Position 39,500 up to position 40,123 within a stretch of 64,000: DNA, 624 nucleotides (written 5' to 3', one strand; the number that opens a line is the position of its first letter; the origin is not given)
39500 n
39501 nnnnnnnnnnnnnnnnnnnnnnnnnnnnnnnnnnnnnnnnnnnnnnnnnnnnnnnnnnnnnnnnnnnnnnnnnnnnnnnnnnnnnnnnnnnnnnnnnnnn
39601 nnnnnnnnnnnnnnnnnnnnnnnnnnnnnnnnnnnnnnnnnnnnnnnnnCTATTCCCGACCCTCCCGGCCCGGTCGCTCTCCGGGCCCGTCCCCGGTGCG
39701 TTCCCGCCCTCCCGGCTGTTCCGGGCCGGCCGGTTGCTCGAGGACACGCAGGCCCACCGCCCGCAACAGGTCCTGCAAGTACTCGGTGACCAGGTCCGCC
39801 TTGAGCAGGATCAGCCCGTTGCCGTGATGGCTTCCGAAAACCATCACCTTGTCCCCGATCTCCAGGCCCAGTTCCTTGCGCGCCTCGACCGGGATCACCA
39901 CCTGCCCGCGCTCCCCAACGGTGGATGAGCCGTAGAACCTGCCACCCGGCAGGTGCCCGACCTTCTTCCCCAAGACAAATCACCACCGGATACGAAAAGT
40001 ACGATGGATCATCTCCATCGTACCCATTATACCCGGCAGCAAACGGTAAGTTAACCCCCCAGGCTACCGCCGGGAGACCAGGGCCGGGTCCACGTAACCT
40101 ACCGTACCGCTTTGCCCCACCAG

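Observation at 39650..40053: AbrB/SpoVT-domain protein fused in an operon with a heterodimeric ABC exporter, controlled by a promoter with a perfect palindromic operator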

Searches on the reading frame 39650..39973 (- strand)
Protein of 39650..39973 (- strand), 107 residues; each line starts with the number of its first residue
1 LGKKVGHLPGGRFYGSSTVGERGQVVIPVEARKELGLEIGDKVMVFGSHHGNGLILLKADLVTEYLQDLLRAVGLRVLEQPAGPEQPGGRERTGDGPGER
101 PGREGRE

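Call 6: search_protein_families(library=pfam, proteins=[window:39650-39973:-], max_evalue=0.01)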
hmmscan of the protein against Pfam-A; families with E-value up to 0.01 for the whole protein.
window:39650-39973:- (107 aa): 1 family
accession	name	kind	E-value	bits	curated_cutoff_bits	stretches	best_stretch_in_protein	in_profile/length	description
PF04014.23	MazE_antitoxin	-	1.3e-08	35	24.7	1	18-57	3-41/48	Antidote-toxin recognition MazE, bacterial antitoxin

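Call 7: search_protein_families(library=ncbifam, proteins=[window:39650-39973:-], max_evalue=0.01)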
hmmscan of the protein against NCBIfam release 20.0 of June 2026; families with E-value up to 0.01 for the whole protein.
window:39650-39973:- (107 aa): 4 families
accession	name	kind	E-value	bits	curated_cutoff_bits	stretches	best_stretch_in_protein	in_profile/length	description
TIGR01439.1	lp_hng_hel_AbrB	domain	5.1e-09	35.7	28.3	1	18-46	3-31/44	transcriptional regulator, AbrB family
NF040962.1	near_HgcAB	equivalog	2.3e-08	33.7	70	1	18-71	9-65/70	HgcAB-associated protein HgcC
NF050106.1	TA_MazE_antitoxin_Deino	equivalog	0.0008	19.5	65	1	23-45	1-23/65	type II toxin-antitoxin system MazE family antitoxin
NF007429.0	PRK09974.1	equivalog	0.002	18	125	1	16-55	14-53/114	type II toxin-antitoxin system PrlF family antitoxin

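Call 9: find_homologous_proteins(query=window:39650-39973:-, max_evalue=0.001)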
Query window:39650-39973:- (107 aa): 18 proteins with E <= 0.001 among 24 candidates.
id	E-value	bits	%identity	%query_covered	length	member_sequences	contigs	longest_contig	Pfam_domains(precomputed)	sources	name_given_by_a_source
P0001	1.8e-45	172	99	78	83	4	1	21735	-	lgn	-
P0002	3.0e-45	171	90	84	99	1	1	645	PF04014.24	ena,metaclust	metaclust:\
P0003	3.0e-40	155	81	91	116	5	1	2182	PF04014.24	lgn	-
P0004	3.2e-38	148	83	80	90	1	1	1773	PF04014.24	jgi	-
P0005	5.7e-22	96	61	78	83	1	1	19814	PF04014.24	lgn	-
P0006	1.5e-21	95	62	74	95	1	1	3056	PF04014.24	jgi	-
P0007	2.0e-20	91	56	76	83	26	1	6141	PF04014.24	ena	-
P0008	5.0e-14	70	70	51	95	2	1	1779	PF04014.24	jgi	-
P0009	3.2e-13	68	42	84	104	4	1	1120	PF04014.24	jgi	-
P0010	6.1e-13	67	63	51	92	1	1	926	PF04014.24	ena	-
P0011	6.3e-12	64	64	51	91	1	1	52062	PF04014.24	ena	-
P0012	7.9e-12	63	53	60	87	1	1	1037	-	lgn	-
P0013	1.9e-11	62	48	71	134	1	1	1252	PF04014.24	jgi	jgi:AbrB family looped-hinge helix DNA binding protein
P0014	2.8e-11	62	61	51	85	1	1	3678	-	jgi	jgi:AbrB family looped-hinge helix DNA binding protein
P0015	3.3e-11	61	64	51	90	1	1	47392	-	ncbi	-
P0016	2.1e-10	59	68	44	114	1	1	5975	PF04014.24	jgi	jgi:AbrB family looped-hinge helix DNA binding protein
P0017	3.7e-9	55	52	62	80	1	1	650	PF04014.24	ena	-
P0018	1.1e-4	40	62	35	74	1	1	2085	PF04014.24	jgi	jgi:AbrB family looped-hinge helix DNA binding protein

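Call 11: find_encoding_contigs(protein=P0005, flank=6000, max_places=3)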
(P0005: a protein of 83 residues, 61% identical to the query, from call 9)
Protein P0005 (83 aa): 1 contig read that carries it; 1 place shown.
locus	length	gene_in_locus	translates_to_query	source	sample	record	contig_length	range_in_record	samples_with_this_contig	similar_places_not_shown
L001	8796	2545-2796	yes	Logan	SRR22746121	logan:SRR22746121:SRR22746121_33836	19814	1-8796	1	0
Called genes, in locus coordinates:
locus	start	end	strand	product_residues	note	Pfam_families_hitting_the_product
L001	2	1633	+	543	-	?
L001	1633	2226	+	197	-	PF01558:POR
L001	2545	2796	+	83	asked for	PF04014:MazE_antitoxin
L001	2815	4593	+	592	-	PF00664:ABC_membrane, PF00005:ABC_tran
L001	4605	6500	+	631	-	PF00664:ABC_membrane, PF00005:ABC_tran, PF02463:SMC_N (faint)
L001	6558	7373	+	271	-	PF02811:PHP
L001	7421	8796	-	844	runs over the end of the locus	-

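Call 12: find_encoding_contigs(protein=P0011, flank=6000, max_places=3)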
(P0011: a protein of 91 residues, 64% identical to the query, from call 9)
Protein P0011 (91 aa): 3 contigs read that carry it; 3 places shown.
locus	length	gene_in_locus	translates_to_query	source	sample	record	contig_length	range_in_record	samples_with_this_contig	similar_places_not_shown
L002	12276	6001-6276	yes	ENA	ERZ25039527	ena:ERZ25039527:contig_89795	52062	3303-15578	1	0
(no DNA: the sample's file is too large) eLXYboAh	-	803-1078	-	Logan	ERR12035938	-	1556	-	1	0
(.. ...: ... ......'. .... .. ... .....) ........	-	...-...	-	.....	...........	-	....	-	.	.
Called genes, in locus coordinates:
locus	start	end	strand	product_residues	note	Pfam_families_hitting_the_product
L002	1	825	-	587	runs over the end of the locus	PF06462:Hyd_WA (faint)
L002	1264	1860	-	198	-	PF00801:PKD, PF18911:PKD_4, PF01833:TIG, PF09099:Qn_am_d_aIII (weak)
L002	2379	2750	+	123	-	PF11999:Ice_binding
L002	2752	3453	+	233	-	PF11999:Ice_binding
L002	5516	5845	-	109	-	PF01713:Smr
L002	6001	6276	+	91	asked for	PF04014:MazE_antitoxin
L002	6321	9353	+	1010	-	PF00873:ACR_tran, PF03176:MMPL (weak)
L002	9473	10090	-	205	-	PF13186:SPASM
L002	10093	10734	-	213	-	PF04055:Radical_SAM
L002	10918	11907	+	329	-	PF00670:AdoHcyase_NAD (weak), PF02826:2-Hacid_dh_C (weak), PF03807:F420_oxidored (weak), PF07991:KARI_N, PF01450:KARI_C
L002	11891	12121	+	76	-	-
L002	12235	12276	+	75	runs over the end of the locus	PF00682:HMGL-like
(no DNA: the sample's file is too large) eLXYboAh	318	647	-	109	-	PF01713:Smr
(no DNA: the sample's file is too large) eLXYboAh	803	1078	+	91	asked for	PF04014:MazE_antitoxin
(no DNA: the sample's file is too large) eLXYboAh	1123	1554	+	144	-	?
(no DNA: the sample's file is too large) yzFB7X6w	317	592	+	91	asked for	PF04014:MazE_antitoxin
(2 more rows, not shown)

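Call 13: find_related_loci(query=A1, collection=genome_contigs, flank=6000)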
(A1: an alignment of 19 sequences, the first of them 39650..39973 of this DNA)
Query A1 (107 aa) in genome_contigs; peptide patterns used: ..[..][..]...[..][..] (x = any residue, [..] = any of these).
185 stretches matched a pattern; 107 encode a relative of the query (tblastn E <= 1e-3); the best 80 are kept; 80 distinct loci.
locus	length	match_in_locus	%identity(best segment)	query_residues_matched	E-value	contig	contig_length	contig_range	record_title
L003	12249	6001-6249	56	2-85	1e-26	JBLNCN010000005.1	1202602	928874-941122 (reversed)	MAG: Bacillota bacterium isolate MAG124 PRJNA950955_bin31_renamed_4, whole genome shotgun sequence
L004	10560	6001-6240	57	5-85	2e-26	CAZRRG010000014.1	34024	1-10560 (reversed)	MAG TPA_asm: uncultured Eubacteriales bacterium isolate binchicken_co117_464 genome assembly, contig: NODE_2467_length_3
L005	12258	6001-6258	54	2-90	4e-26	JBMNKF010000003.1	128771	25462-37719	MAG: Bacillota bacterium isolate SBF912LR0HQ0015 contig_32309, whole genome shotgun sequence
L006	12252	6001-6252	54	2-86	7e-26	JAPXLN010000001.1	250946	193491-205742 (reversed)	MAG: Bacillota bacterium isolate binned_ad_5.16 NODE_21_length_250946_cov_6.173360, whole genome shotgun sequence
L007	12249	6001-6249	58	2-84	9e-26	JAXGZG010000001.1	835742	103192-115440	MAG: Bacillota bacterium isolate AnMBR.bin531 bin531_1, whole genome shotgun sequence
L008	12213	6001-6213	58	4-74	1e-24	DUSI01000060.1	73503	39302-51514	MAG TPA_asm: Candidatus Fermentithermobacillaceae bacterium isolate AS04akNAM_117 68472_AS04, whole genome shotgun seque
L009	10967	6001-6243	52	5-86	6e-24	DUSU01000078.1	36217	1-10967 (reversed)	MAG TPA_asm: Candidatus Fermentithermobacillaceae bacterium isolate AS04akNAM_77 50659_AS04, whole genome shotgun sequen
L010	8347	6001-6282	46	2-96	6e-23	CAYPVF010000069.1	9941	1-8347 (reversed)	MAG TPA_asm: uncultured Eubacteriales bacterium isolate binchicken_co45_35 genome assembly, contig: NODE_12751_length_99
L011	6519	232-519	46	2-98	2e-22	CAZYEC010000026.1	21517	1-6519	MAG TPA_asm: uncultured Eubacteriales bacterium isolate binchicken_co39_290 genome assembly, contig: NODE_5920_length_21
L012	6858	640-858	55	2-74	3e-21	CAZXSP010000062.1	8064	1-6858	MAG TPA_asm: uncultured Eubacteriales bacterium isolate binchicken_co39_245 genome assembly, contig: NODE_20267_length_8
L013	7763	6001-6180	58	11-70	1e-20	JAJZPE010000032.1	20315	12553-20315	MAG: Bacillota bacterium isolate SKS1.bin113 NODE_4695_length_20315_cov_2.362294, whole genome shotgun sequence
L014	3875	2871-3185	37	11-106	1e-17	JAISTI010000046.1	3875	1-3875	MAG: Propionibacteriaceae bacterium isolate Md513_bin133 k119_2500779, whole genome shotgun sequence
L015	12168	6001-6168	59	11-66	2e-17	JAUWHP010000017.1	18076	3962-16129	MAG: Dehalococcoidia bacterium isolate CSMAG_2271 CSMAG_2271_k141_673441_length_18076_cov_14.9657, whole genome shotgun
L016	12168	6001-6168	57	12-67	4e-17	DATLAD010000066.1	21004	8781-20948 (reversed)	MAG TPA_asm: Dehalococcoidales bacterium isolate SMAG_U14262 k141_1655651, whole genome shotgun sequence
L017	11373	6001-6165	62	12-66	4e-17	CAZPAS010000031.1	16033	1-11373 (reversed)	MAG TPA_asm: uncultured Dehalococcoidaceae bacterium isolate SRP214966_co2_178 genome assembly, contig: NODE_5603_length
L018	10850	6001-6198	51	1-70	2e-16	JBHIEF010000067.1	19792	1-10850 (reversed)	MAG: Armatimonadota bacterium isolate b3.sp2_bin.12 NODE_739_length_19792_cov_6.004915, whole genome shotgun sequence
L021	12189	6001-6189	51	11-73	4e-16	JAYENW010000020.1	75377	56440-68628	MAG: Chloroflexota bacterium isolate MAG045 MAG045_20, whole genome shotgun sequence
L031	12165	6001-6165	56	12-66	3e-15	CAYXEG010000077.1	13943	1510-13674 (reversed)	MAG TPA_asm: uncultured Dehalococcoidales bacterium isolate SRP192927_co6_802 genome assembly, contig: NODE_10533_length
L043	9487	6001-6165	49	11-65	2e-14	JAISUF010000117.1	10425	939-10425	MAG: Propionibacteriaceae bacterium isolate Md513_bin65 k119_376803, whole genome shotgun sequence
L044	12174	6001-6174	55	13-70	2e-14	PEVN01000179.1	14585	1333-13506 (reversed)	MAG: Armatimonadetes bacterium CG06_land_8_20_14_3_00_66_21 CG06_land_8_20_14_3.00_150_scaffold_1943_c, whole genome sho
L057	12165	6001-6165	53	11-65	1e-13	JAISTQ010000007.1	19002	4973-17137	MAG: Propionibacteriaceae bacterium isolate Md513_bin21 k119_1164672, whole genome shotgun sequence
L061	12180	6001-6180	47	12-71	1e-13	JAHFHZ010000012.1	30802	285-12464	MAG: Candidatus Magasanikiibacteriota bacterium isolate nzgw350 NODE_1503_length_30803_cov_4.093703, whole genome shotgu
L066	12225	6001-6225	42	9-86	2e-13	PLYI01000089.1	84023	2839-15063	MAG: Candidatus Bathyarchaeota archaeon isolate palsa_989 73.20120700_P3D.286_contig_68517, whole genome shotgun sequenc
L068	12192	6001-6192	47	14-79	3e-13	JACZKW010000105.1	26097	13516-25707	MAG: Thermoplasmata archaeon isolate MAG55 euryarchaeota_1_contig_1205946, whole genome shotgun sequence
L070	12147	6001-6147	53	12-60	5e-13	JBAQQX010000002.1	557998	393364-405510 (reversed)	MAG: Candidatus Saccharimonadales bacterium isolate MFD12015_ilm_asm_bin4 k127_17485, whole genome shotgun sequence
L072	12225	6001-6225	43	12-85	8e-13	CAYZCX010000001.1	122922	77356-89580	MAG TPA_asm: uncultured Candidatus Saccharibacteria bacterium isolate SRP200132_co1_147 genome assembly, contig: NODE_13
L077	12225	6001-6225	41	13-90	2e-12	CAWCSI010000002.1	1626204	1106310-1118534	MAG: Candidatus Bathyarchaeota archaeon isolate MFD04428.bin.2.124 genome assembly, contig: contig_47674, whole genome s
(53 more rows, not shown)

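Call 18: search_protein_families(library=pfam, proteins=[L015:6498-7673:+, L015:8335-9582:+, L016:6279-9287:+, L018:6365-7366:+, L018:7363-9084:+, L021:6245-7186:+, L021:8179-8976:+, L061:6294-7865:+, L061:8607-9878:+, L077:6230-6703:+], max_evalue=0.001)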
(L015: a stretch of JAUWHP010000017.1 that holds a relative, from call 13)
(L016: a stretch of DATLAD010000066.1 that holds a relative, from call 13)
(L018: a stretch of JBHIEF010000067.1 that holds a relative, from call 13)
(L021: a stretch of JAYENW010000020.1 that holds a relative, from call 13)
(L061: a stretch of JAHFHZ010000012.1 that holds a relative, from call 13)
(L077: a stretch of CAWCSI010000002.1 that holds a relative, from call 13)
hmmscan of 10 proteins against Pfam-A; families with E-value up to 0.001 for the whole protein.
L015:6498-7673:+ (391 aa): 4 families
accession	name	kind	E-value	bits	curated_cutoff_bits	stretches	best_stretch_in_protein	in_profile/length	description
PF16576.10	HlyD_D23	-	1.9e-16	60.4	30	1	44-313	7-214/214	Barrel-sandwich domain of CusB or HlyD membrane-fusion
PF13437.12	HlyD_3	-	9.5e-16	58.9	22.2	1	207-306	1-102/106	HlyD family secretion protein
PF00364.28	Biotin_lipoyl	-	0.00022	21.4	22.1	0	62-85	50-73/73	Biotin-requiring enzyme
PF13533.13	Biotin_lipoyl_2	-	0.00046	20.4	29.8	0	56-86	2-32/32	Biotin-lipoyl like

L015:8335-9582:+ (415 aa): 2 families
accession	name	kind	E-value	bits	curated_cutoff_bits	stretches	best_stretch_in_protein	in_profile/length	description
PF12704.14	MacB_PCD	-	4.6e-45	154.9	27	1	21-248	1-205/207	MacB-like periplasmic core domain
PF02687.27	FtsX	-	1.6e-24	86.7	25.5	1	290-408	2-120/120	FtsX-like permease C-terminal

L016:6279-9287:+ (1002 aa): 1 family
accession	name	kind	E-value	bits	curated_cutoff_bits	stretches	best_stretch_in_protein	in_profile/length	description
PF00873.25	ACR_tran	-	2e-179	599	28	2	223-990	236-1020/1021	AcrB/AcrD/AcrF family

L018:6365-7366:+ (333 aa): 0 families

L018:7363-9084:+ (573 aa): 4 families
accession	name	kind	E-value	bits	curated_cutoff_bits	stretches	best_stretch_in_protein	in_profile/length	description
PF00437.27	T2SSE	-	1.7e-139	465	24.9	1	184-566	4-370/370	Type II/IV secretion system protein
PF05157.20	MshEN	-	4.1e-22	78.4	23.1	1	71-158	1-89/90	MshEN domain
PF25199.1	nSTAND_NTPase5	-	0.00055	20.2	34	0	324-370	43-90/145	Novel STAND NTPase 5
PF13555.12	AAA_29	-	0.00075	19.6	27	0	317-344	17-44/61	P-loop containing region of AAA domain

L021:6245-7186:+ (313 aa): 3 families
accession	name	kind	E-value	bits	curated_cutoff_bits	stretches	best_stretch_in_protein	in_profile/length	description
PF00005.33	ABC_tran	-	9.4e-30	104.4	25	1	20-162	2-136/137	ABC transporter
PF13732.12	DrrA1-3_C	-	4e-09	37.5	27.4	1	217-303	1-78/81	ATP-binding protein DrrA1-3-like, C-terminal domain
PF13304.12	AAA_21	-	1.4e-05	25.7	27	0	118-193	221-298/304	AAA domain, putative AbiEii toxin, Type IV TA system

L021:8179-8976:+ (265 aa): 3 families
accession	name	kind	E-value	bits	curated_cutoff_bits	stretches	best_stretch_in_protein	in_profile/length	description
PF01061.29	ABC2_membrane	-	1e-36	126.9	26.9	1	15-229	3-210/211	ABC-2 type transporter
PF12698.13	ABC2_membrane_3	-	6.3e-19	68.7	31.6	1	65-256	157-346/347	ABC-2 family transporter protein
PF12679.13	ABC2_membrane_2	-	2.2e-05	24.3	27.2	1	78-263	76-282/283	ABC-2 family transporter protein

L061:6294-7865:+ (523 aa): 4 families
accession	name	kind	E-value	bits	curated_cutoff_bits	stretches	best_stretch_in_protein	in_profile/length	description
PF16576.10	HlyD_D23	-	9.2e-15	54.9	30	1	303-448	77-213/214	Barrel-sandwich domain of CusB or HlyD membrane-fusion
PF13437.12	HlyD_3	-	1.1e-13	52.3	22.2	1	343-446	1-106/106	HlyD family secretion protein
PF13533.13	Biotin_lipoyl_2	-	8.5e-07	29.1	29.8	1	68-96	4-32/32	Biotin-lipoyl like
PF00364.28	Biotin_lipoyl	-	1.8e-05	24.9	22.1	0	66-95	44-73/73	Biotin-requiring enzyme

L061:8607-9878:+ (423 aa): 2 families
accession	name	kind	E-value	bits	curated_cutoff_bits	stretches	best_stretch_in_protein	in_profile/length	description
PF12704.14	MacB_PCD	-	8.6e-40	137.7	27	1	21-257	1-206/207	MacB-like periplasmic core domain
PF02687.27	FtsX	-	1.6e-20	73.8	25.5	1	298-416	2-120/120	FtsX-like permease C-terminal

L077:6230-6703:+ (157 aa): 0 families

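Call 19: search_protein_families(library=pfam, proteins=[L066:6250-6795:+, L043:6303-7937:+, L044:6240-7598:+, L044:7595-9313:+, L057:6292-7872:+, L072:6237-7931:+, L068:6257-7192:+, L068:7189-8064:+, L070:6378-7010:+, L031:6280-6924:+], max_evalue=0.001)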
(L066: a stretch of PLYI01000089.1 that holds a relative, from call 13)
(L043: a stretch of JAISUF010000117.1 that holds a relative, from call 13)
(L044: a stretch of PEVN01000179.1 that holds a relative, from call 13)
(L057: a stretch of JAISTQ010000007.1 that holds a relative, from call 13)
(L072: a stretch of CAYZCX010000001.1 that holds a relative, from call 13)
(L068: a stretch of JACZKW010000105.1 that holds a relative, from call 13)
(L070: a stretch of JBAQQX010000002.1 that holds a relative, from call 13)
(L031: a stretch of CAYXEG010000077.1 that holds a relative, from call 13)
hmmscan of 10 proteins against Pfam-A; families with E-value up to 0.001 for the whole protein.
L066:6250-6795:+ (181 aa): 0 families

L043:6303-7937:+ (544 aa): 1 family
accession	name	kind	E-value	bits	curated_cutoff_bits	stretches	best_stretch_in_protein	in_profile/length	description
PF03109.22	ABC1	-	2.8e-76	256.3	22.9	1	97-341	1-242/244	ABC1 atypical kinase-like domain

L044:6240-7598:+ (452 aa): 1 family
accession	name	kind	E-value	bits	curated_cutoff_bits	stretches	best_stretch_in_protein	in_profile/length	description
PF02321.23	OEP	-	3.7e-62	209.9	22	2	255-437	1-187/187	Outer membrane efflux protein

L044:7595-9313:+ (572 aa): 5 families
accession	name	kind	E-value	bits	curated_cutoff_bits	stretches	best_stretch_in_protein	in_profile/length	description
PF16576.10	HlyD_D23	-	2.6e-27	96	30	1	340-488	59-214/214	Barrel-sandwich domain of CusB or HlyD membrane-fusion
PF13437.12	HlyD_3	-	3e-17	63.7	22.2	1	385-485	2-106/106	HlyD family secretion protein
PF02321.23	OEP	-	1.2e-07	32.2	22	1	228-284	118-174/187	Outer membrane efflux protein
PF12700.13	HlyD_2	-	6.9e-06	25.5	25.1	0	395-521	244-361/416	HlyD family secretion protein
PF13533.13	Biotin_lipoyl_2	-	5.9e-05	23.2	29.8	1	99-128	3-32/32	Biotin-lipoyl like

L057:6292-7872:+ (526 aa): 4 families
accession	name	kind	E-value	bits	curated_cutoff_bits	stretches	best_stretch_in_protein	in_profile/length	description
PF03109.22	ABC1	-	2.7e-78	262.9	22.9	1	88-332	1-242/244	ABC1 atypical kinase-like domain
PF01163.29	RIO1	-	6.8e-06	26.3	22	1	196-311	46-158/187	RIO domain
PF01636.29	APH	-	0.00017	21.9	23.2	0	261-305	149-198/239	Phosphotransferase enzyme family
PF00069.31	Pkinase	-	0.00057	19.8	31.7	0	227-309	67-150/263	Protein kinase domain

L072:6237-7931:+ (564 aa): 4 families
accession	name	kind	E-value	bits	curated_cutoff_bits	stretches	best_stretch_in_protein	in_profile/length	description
PF07690.21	MFS_1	-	4.6e-59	200.5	33.4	1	18-424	2-346/347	Major Facilitator Superfamily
PF00083.30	Sugar_tr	-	2.8e-13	50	22.3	1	44-194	44-192/452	Sugar (and other) transporter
PF06609.19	TRI12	-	6.2e-08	32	23.2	1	16-314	52-345/599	Fungal trichothecene efflux pump (TRI12)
PF12832.13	MFS_1_like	-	5e-06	26.2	25.2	0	285-435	4-152/373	MFS_1 like family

L068:6257-7192:+ (311 aa): 5 families
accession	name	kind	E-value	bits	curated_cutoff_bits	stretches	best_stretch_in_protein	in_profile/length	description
PF00005.33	ABC_tran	-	1.7e-29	103.6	25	1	20-164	1-137/137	ABC transporter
PF13304.12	AAA_21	-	1.9e-12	48.3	27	1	135-194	237-299/304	AAA domain, putative AbiEii toxin, Type IV TA system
PF03215.21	Rad17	-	2e-05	25.1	23.8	1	19-90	34-104/186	Rad17 P-loop domain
PF13732.12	DrrA1-3_C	-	0.00038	21.6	27.4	0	217-305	1-79/81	ATP-binding protein DrrA1-3-like, C-terminal domain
PF13401.12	AAA_22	-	0.00074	20.3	27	0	31-170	6-49/130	AAA domain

L068:7189-8064:+ (291 aa): 3 families
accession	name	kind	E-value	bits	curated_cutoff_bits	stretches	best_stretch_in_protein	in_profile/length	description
PF12679.13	ABC2_membrane_2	-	5.3e-15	55.9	27.2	1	62-288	37-282/283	ABC-2 family transporter protein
PF12698.13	ABC2_membrane_3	-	4.3e-11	42.9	31.6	1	72-282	157-347/347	ABC-2 family transporter protein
PF12730.13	ABC2_membrane_4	-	2.3e-05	24.9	27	1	34-198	6-176/179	ABC-2 family transporter protein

L070:6378-7010:+ (210 aa): 4 families
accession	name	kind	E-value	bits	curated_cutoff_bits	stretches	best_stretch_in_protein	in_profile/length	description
PF13599.13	Pentapeptide_4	-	1.6e-16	60.6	38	2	105-177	3-75/78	Pentapeptide repeat region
PF00805.28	Pentapeptide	-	9.1e-11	41.6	20.2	0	68-104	1-37/40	Pentapeptide repeats (8 copies)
PF13576.12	Pentapeptide_3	-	2.5e-08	34.4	27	0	91-133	2-47/48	Pentapeptide repeats (9 copies)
PF23894.2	LD_SV2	-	0.00015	22.5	29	1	105-168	17-80/92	SV2A/B/C luminal domain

L031:6280-6924:+ (214 aa): 1 family
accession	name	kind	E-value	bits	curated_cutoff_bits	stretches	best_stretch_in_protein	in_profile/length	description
PF00873.25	ACR_tran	-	2.8e-22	78.7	28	1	5-200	2-191/1021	AcrB/AcrD/AcrF family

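Call 25: find_encoding_contigs(protein=P0003, flank=3000, max_places=3)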
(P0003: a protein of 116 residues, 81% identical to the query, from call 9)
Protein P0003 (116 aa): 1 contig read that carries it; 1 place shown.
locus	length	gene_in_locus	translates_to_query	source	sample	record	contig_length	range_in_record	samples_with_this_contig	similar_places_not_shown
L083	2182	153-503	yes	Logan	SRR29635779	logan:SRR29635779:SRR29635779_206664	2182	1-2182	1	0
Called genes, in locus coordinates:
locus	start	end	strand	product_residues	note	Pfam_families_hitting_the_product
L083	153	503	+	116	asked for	PF04014:MazE_antitoxin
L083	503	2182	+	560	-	?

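Call 26: find_encoding_contigs(protein=P0004, flank=3000, max_places=3)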
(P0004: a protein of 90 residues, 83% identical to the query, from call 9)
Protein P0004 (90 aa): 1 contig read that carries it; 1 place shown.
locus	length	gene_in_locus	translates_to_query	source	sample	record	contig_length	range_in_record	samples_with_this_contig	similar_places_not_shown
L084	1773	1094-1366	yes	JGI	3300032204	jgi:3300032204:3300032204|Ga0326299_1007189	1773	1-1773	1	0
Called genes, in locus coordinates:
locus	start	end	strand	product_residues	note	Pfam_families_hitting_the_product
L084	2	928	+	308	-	?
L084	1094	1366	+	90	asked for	PF04014:MazE_antitoxin (weak)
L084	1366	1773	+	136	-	?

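Call 27: find_encoding_contigs(protein=P0002, flank=3000, max_places=3)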
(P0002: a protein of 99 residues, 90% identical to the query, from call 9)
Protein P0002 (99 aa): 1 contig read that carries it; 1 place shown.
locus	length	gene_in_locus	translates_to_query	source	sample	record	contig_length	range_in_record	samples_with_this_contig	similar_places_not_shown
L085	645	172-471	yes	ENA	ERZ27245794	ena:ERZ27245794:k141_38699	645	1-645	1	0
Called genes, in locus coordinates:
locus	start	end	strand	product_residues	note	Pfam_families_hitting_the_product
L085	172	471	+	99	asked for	PF04014:MazE_antitoxin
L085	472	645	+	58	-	?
